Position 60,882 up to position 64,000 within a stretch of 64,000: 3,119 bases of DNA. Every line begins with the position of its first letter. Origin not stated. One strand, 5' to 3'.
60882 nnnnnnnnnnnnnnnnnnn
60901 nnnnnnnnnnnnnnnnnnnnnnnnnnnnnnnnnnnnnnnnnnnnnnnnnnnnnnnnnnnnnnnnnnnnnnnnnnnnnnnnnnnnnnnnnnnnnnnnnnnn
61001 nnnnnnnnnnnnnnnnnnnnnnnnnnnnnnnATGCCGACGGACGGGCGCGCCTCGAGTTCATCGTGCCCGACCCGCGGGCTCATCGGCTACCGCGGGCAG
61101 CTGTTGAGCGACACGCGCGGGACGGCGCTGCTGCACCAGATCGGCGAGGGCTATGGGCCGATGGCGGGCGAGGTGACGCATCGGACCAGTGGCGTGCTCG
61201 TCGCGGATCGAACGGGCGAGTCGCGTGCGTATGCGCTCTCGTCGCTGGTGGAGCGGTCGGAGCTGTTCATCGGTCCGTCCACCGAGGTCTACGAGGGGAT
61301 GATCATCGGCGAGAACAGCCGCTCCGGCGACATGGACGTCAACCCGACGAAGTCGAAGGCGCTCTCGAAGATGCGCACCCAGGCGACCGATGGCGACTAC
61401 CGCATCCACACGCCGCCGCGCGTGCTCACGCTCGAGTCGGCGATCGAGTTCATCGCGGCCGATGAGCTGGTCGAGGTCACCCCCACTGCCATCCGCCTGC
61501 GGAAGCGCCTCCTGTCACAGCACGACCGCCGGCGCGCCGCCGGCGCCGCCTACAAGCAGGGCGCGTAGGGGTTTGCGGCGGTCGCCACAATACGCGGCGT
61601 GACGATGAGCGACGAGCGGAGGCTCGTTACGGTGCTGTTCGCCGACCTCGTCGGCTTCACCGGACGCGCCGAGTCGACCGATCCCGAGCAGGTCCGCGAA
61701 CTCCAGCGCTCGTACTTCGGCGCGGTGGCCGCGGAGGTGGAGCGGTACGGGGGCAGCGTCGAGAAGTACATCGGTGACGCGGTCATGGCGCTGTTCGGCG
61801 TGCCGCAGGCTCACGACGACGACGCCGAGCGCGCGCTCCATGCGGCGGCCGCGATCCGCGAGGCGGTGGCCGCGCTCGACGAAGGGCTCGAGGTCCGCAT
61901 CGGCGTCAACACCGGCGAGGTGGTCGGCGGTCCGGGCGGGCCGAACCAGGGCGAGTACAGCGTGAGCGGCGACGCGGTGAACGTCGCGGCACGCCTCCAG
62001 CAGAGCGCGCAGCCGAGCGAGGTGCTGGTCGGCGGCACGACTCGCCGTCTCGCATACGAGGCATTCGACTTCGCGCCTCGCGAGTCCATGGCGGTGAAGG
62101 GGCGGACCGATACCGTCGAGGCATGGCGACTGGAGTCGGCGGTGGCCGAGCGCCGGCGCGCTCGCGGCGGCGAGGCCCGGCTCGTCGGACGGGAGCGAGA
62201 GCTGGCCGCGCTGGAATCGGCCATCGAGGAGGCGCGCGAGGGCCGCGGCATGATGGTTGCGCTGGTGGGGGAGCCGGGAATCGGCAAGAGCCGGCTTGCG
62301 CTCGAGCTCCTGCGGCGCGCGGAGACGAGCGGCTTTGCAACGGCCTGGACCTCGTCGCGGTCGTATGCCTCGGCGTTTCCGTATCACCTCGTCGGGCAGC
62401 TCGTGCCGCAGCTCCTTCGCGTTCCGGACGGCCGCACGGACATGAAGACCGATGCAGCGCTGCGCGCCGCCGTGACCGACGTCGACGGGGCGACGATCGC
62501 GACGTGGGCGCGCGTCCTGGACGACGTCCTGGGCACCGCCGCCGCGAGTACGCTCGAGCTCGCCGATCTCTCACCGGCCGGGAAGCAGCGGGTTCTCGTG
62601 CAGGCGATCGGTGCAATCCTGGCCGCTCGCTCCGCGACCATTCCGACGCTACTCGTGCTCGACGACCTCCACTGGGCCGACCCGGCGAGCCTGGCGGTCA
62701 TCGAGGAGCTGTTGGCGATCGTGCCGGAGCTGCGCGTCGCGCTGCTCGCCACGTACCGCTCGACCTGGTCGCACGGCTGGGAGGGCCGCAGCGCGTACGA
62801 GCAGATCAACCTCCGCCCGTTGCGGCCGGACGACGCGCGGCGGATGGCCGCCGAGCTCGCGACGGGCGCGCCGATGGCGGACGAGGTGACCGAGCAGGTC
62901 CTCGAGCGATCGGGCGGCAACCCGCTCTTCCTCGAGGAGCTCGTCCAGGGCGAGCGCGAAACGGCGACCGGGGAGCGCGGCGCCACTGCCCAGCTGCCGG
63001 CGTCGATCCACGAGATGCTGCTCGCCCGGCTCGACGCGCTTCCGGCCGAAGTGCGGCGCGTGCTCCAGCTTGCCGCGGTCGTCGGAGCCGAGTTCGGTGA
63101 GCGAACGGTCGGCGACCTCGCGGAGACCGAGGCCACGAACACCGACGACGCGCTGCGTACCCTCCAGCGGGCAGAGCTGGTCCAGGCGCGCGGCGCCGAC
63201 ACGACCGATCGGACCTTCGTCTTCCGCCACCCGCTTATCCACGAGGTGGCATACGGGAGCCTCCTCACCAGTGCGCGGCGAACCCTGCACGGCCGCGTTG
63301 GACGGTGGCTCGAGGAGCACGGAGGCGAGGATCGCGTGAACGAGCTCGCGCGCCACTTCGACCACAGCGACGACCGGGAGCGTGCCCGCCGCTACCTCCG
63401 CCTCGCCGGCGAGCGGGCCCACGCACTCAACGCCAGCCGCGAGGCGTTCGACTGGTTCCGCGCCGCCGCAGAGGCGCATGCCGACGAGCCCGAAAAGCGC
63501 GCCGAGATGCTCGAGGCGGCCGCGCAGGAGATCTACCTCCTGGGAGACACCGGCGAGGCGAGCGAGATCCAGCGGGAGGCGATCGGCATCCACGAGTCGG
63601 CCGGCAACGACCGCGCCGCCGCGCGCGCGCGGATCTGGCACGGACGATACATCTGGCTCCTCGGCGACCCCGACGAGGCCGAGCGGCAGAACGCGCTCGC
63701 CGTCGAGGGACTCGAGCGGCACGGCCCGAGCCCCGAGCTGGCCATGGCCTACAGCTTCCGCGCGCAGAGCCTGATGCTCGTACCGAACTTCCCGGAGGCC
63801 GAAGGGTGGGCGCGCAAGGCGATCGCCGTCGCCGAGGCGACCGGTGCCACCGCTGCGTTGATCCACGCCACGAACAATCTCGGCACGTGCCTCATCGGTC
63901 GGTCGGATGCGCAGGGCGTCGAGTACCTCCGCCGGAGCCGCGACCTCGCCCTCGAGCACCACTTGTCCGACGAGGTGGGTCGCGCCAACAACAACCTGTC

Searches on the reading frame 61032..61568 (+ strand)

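Call 15: search_protein_families(library=pfam, proteins=[window:61032-61568:+])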
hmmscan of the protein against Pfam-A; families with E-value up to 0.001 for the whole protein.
window:61032-61568:+ (178 aa): 2 families
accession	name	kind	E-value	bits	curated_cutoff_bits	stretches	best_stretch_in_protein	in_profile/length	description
PF21018.2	BipA_C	-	4.6e-41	139.5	23.8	1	54-162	2-109/110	TypA/BipA C-terminal domain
PF00679.30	EFG_C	-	0.00021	21.7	27.9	1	11-49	48-86/89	Elongation factor G C-terminus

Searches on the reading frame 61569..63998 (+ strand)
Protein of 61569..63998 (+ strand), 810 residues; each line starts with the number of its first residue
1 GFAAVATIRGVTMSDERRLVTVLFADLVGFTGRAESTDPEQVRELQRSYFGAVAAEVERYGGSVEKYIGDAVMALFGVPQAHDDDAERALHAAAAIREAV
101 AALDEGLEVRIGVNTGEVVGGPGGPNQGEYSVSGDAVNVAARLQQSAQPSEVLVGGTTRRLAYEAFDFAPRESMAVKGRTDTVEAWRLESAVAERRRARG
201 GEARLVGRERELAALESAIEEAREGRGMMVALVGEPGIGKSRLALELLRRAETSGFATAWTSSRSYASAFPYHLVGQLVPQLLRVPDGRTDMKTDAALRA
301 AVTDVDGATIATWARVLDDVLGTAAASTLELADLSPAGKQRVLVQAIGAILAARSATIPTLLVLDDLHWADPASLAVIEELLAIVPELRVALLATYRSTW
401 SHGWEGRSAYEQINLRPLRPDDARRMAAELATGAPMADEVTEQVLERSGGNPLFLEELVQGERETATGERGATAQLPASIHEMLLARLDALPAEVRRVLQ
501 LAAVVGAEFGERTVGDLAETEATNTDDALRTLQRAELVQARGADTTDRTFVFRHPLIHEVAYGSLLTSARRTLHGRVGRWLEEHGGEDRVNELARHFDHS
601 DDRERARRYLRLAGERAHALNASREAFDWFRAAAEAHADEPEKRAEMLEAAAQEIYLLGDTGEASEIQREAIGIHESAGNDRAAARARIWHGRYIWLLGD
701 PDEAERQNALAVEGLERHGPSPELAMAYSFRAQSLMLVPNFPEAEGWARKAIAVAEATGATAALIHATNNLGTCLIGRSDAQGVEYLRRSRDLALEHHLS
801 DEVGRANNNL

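Call 15: search_protein_families(library=pfam, proteins=[window:61569-63998:+])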
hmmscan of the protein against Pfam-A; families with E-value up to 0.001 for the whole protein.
window:61569-63998:+ (810 aa): 6 families
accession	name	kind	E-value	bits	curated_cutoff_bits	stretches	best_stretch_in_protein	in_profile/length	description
PF13191.12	AAA_16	-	3.3e-26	93.2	32.6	1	204-387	1-161/167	AAA ATPase domain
PF00211.25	Guanylate_cyc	-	2.2e-25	89.8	21.9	1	19-187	8-180/183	Adenylate and Guanylate cyclase catalytic domain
PF13401.12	AAA_22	-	1.9e-06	28.6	27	1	227-384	5-107/130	AAA domain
PF10923.14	BrxC_BrxD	-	6.2e-05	22.5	22.2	1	202-259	24-81/414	BREX system ATP-binding protein BrxC/D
PF01637.24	ATPase_2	-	0.00014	22.2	33.2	0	206-458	2-225/225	ATPase domain predominantly from Archaea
PF00931.28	NB-ARC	-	0.00087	19.1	23.5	0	223-458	15-201/248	NB-ARC domain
